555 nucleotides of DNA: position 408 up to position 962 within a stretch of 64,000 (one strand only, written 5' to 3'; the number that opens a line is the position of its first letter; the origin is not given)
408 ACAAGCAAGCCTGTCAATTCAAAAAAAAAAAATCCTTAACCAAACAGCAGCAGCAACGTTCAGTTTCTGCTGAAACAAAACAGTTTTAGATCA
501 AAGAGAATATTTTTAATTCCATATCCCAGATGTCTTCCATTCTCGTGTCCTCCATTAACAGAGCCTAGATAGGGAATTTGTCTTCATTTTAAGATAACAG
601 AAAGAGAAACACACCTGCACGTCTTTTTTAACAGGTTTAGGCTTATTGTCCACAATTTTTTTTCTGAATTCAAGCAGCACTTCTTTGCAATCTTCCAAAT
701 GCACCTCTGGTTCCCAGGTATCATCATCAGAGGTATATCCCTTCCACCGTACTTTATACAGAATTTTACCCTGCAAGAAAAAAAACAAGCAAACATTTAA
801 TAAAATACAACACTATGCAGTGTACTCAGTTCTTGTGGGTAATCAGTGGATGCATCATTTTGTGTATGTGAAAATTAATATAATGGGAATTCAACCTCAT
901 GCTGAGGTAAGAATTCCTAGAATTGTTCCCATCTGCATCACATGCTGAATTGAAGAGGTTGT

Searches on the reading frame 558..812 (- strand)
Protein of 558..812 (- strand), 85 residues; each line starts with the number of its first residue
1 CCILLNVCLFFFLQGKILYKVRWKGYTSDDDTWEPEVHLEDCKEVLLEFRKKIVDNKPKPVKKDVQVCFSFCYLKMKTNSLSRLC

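Call 6: search_protein_families(library=pfam, proteins=[window:558-812:-], max_evalue=0.1)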
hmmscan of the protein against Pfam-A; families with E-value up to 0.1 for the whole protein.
window:558-812:- (85 aa): 2 families
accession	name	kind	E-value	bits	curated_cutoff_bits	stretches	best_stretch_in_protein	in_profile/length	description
PF00385.30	Chromo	-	9.6e-12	45.1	25.1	1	16-52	15-53/53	Chromo (CHRromatin Organisation MOdifier) domain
PF19811.4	DUF6294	-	0.086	13.8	34.9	1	14-64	7-56/88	Family of unknown function (DUF6294)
